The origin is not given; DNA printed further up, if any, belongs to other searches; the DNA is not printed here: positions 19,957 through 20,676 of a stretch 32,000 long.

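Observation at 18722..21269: About nine copies of a 216-bp multi-hairpin unit in a head-to-tail array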

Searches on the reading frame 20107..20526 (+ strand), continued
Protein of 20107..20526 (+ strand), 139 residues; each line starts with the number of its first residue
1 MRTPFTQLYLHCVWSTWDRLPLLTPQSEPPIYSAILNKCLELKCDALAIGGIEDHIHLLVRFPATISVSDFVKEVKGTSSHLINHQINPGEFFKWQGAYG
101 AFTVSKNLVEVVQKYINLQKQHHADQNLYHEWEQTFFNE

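Call 25: find_encoding_contigs(protein=P0047, flank=10000, max_places=3)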
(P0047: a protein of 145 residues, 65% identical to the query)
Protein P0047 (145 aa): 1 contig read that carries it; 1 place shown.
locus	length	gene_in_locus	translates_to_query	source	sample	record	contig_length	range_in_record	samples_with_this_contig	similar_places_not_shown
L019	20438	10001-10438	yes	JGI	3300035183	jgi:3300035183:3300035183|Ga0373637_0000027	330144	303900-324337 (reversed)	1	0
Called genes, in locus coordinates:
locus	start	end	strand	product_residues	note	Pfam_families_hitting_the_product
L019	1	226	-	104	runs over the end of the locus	-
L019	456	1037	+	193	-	PF00144:Beta-lactamase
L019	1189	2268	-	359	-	PF03576:Peptidase_S58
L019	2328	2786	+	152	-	PF00892:EamA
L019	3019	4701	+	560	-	PF00496:SBP_bac_5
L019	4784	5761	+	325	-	PF19300:BPD_transp_1_N (weak), PF00528:BPD_transp_1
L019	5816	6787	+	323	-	PF12911:OppC_N, PF00528:BPD_transp_1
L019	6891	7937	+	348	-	PF00005:ABC_tran, PF13304:AAA_21 (weak), PF08352:oligo_HPY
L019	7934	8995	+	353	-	PF00005:ABC_tran, PF13304:AAA_21 (weak), PF08352:oligo_HPY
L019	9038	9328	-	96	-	-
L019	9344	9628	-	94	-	PF00296:Bac_luciferase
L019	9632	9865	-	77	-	PF00296:Bac_luciferase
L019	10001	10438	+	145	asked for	PF01797:Y1_Tnp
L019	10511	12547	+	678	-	PF02129:Peptidase_S15, PF00326:Peptidase_S9, PF00561:Abhydrolase_1, PF12146:Hydrolase_4, PF08530:PepX_C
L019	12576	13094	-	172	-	PF13671:AAA_33 (faint)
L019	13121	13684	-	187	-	PF13328:HD_4, PF01966:HD (weak)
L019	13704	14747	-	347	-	PF02550:AcetylCoA_hydro, PF13336:AcetylCoA_hyd_C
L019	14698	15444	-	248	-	PF05222:AlaDh_PNT_N, PF01262:AlaDh_PNT_C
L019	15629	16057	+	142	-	PF00571:CBS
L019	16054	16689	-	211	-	PF00072:Response_reg, PF08281:Sigma70_r4_2, PF00196:GerE, PF04545:Sigma70_r4 (weak)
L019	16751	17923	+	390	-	PF01590:GAF, PF13185:GAF_2, PF13492:GAF_3 (faint), PF07730:HisKA_3, PF02518:HATPase_c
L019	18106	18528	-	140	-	PF02082:Rrf2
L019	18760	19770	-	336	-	PF07731:Cu-oxidase_2, PF07732:Cu-oxidase_3, PF07731:Cu-oxidase_2, PF00394:Cu-oxidase (weak), PF07732:Cu-oxidase_3 (weak)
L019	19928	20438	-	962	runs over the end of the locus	PF00092:VWA, PF13519:VWA_2, PF00630:Filamin (faint), PF05762:VWA_CoxE (weak), PF00092:VWA, PF13519:VWA_2, PF13768:VWA_3, PF07090:GATase1_like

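Call 29: search_solved_structures(query=A2, max_evalue=0.01, show_alignments=4)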
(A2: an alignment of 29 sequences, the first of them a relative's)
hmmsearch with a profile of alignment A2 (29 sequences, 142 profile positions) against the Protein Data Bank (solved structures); distinct sequences matched with E-value up to 0.01: 8.
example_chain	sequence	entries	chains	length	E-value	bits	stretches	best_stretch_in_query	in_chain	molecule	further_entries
2a6m_A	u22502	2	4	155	8.4e-12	48.3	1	10-124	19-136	ISHp608 transposase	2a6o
2vhg_A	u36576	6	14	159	9e-12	48.2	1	10-124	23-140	TRANSPOSASE ORFA | Putative transposase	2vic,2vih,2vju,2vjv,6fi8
2f4f_A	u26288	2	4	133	1.4e-10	44.3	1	10-125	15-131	Transposase, putative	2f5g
2xm3_A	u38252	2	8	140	2.1e-10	43.7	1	7-121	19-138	TRANSPOSASE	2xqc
2xma_A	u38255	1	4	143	2.3e-10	43.6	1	7-121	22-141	TRANSPOSASE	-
2ec2_A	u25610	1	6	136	3e-10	43.2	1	10-125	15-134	136aa long hypothetical transposase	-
2fyx_A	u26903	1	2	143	4.4e-10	42.7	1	7-121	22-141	transposase, putative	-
2xo6_A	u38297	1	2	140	1.2e-09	41.3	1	7-121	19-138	TRANSPOSASE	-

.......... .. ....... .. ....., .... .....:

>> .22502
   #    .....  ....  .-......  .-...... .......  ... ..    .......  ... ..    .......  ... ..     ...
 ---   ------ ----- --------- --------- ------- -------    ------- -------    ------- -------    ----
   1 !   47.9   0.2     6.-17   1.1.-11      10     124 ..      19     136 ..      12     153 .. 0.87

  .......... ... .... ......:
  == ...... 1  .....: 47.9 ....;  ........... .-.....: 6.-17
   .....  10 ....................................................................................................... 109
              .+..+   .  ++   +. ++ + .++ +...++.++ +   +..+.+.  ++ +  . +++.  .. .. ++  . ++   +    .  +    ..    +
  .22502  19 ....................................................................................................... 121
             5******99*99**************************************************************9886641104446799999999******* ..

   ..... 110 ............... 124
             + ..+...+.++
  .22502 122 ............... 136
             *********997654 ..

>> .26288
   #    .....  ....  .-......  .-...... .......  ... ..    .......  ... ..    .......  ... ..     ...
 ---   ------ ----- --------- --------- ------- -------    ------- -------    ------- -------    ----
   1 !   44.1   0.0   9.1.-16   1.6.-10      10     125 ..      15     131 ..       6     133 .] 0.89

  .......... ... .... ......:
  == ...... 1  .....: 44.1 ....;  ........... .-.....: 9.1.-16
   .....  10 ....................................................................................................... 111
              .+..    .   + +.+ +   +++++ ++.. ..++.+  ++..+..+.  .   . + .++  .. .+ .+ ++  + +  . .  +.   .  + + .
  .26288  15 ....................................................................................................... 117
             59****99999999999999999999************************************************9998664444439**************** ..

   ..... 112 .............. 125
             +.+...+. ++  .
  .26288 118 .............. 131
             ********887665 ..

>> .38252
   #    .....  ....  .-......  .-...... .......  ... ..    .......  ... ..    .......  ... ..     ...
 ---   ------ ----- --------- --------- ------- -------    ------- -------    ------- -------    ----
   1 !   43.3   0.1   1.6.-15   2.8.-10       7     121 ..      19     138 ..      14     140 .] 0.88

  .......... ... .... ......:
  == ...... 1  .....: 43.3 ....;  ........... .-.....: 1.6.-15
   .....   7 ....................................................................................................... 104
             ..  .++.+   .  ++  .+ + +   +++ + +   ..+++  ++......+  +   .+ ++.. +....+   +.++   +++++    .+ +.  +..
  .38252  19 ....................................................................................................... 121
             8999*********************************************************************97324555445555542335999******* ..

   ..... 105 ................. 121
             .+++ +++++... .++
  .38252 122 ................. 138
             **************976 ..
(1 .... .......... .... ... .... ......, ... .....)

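Call 38: find_related_loci(query=A2, collection=metagenome_contigs, flank=6000)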
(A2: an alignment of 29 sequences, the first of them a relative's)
Query A2 (139 aa) in metagenome_contigs; peptide patterns used: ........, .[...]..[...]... (x = any residue, [..] = any of these).
477 stretches matched a pattern; 451 encode a relative of the query (tblastn E <= 1e-3); the best 80 are kept; 80 distinct loci.
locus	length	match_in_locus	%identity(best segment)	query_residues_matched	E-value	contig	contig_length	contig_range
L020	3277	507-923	68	1-139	9e-66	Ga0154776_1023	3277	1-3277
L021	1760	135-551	68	1-139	2e-66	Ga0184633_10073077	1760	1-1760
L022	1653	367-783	65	1-139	5e-66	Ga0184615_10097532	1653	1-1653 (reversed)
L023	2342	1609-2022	64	1-138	9e-65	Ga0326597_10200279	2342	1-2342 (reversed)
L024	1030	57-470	64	1-138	2e-68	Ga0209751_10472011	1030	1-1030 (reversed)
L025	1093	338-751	65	1-138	1e-67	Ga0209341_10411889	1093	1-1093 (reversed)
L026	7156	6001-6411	68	1-136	6e-63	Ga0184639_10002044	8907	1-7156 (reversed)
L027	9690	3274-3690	66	1-139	9e-63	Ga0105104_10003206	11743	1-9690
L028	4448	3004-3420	66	1-139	9e-63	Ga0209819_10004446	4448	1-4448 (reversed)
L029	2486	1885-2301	63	1-139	2e-62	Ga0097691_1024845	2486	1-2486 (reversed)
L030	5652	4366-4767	66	1-134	7e-62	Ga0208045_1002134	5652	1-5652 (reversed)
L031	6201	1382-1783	66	1-134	4e-62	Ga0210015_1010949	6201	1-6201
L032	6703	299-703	64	1-135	9e-62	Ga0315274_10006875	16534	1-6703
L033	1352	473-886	65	1-138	8e-65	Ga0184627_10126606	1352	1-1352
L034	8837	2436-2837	64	1-134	3e-61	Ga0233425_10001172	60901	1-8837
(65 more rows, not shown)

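Call 78: search_dna_similar(query=window:20107-20523:+, collection=plasmids, mode=protein, max_rows=15)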
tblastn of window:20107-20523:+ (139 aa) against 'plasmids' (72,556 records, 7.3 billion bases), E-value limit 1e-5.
Records with a match: 289; places in all: 339; records where one place covers at least 80% of the query: 280.
Best place of each record, by identity: <60% 289.
By first word of the organism name: Salmonella 191; Klebsiella 16; Aeromonas 8; Photobacterium 6; Shewanella 5; Raoultella 5; Bacillus 5; Escherichia 5; Acidovorax 3; Streptomyces 3; and 31 more.
By predicted mobility (MOB-suite, as given by PLSDB): non-mobilizable 166; conjugative 99; mobilizable 24.
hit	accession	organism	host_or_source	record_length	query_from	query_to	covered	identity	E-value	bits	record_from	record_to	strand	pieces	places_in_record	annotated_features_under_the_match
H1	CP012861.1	Persicobacter sp. JZB09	cell culture,soil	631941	1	132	95%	38.6%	4e-22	97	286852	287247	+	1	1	record has no annotation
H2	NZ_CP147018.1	Bernardetia sp. Wsw4-3y2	Red alga,Red algae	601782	1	132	95%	31.1%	4e-13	72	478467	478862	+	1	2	tnpA: IS200/IS605 family transposase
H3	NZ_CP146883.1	Bifidobacterium longum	-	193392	2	126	90%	29.2%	9e-6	51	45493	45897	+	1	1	tnpA: IS200/IS605 family transposase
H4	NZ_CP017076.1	Novosphingobium resinovorum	single cell,soil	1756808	3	125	88%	29.5%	5e-6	52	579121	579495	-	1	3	none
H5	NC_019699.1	Chroococcidiopsis thermalis PCC 7203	-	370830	2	121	86%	30.1%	2e-6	52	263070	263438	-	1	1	tnpA: IS200/IS605 family transposase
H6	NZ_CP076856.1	Shewanella decolorationis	sludge,sludge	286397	2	128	91%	28.4%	9e-8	56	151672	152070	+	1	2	tnpA: IS200/IS605 family transposase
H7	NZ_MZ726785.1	Raoultella ornithinolytica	-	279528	2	120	86%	30.2%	3e-7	55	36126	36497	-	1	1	tnpA: IS200/IS605 family transposase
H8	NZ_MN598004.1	Enterobacter cloacae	-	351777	2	120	86%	30.2%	3e-7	55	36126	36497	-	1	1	tnpA: IS200/IS605 family transposase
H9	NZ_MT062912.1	Raoultella ornithinolytica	-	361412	2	120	86%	30.2%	3e-7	55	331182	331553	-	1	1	tnpA: IS200/IS605 family transposase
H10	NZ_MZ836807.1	Klebsiella oxytoca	-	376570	2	120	86%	30.2%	3e-7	55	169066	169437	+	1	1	tnpA: IS200/IS605 family transposase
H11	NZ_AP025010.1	Raoultella ornithinolytica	-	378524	2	120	86%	30.2%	3e-7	55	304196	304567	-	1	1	tnpA: IS200/IS605 family transposase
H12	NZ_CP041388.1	Raoultella ornithinolytica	whole organism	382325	2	120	86%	30.2%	3e-7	55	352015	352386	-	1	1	tnpA: IS200/IS605 family transposase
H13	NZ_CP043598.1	Klebsiella pneumoniae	Homo sapiens,culture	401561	2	120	86%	30.2%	3e-7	55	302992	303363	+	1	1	tnpA: IS200/IS605 family transposase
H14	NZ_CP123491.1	Arsenophonus nasoniae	Ixodiphagus hookeri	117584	2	120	86%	30.2%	8e-7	54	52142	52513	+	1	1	tnpA: IS200/IS605 family transposase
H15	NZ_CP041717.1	Acidiphilium multivorum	Cell culture,activated sludge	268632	8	127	86%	29.7%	2e-9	61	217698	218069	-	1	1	tnpA: IS200/IS605 family transposase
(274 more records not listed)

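Call 79: get_annotated_region(hit=H1, flank=2000)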
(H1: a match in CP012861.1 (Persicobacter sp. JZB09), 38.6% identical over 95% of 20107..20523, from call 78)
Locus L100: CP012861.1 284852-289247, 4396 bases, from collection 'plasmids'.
description: Persicobacter sp. JZB09 plasmid JZB09-Plasmid3, complete sequence
organism: Persicobacter sp. JZB09 (NCBI taxid 1085624)
taxonomy: Bacteria; Bacteroidota; Cytophagia; Cytophagales; Persicobacteraceae; Persicobacter; Persicobacter sp. JZB09
host: -; source: cell culture,soil; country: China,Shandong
typing (MOB-suite, as given by PLSDB): non-mobilizable
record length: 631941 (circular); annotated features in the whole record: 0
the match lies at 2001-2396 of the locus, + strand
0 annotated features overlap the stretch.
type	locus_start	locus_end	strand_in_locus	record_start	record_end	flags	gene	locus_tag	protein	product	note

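Call 80: get_annotated_region(hit=H2, flank=2000)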
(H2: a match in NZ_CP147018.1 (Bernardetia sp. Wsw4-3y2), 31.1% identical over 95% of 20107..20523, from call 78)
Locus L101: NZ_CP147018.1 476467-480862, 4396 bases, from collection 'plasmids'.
description: Bernardetia sp. Wsw4-3y2 plasmid plasmd1, complete sequence
organism: Bernardetia sp. Wsw4-3y2 (NCBI taxid 3127471)
taxonomy: Bacteria; Bacteroidota; Cytophagia; Cytophagales; Bernardetiaceae; Bernardetia; Bernardetia sp. Wsw4-3y2
host: -; source: Red alga,Red algae; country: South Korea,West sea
typing (MOB-suite, as given by PLSDB): non-mobilizable
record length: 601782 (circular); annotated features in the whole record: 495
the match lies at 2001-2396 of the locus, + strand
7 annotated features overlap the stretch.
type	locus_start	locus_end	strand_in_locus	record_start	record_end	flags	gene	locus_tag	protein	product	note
CDS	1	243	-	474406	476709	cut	-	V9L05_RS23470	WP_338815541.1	TonB-dependent receptor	GO:0015891 - siderophore transport [Evidence IEA]; GO:0055085 - transmembrane transport [Evidence IEA]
CDS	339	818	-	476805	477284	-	-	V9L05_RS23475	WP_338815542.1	hypothetical protein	-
CDS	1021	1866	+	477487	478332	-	-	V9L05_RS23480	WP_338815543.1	TerC family protein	-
CDS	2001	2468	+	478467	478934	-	tnpA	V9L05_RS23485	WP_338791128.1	IS200/IS605 family transposase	-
CDS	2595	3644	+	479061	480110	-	-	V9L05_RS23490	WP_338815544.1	ABC transporter ATP-binding protein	-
CDS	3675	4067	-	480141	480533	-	-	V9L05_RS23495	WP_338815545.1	hypothetical protein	-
CDS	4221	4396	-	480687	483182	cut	-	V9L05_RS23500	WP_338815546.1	TonB-dependent receptor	-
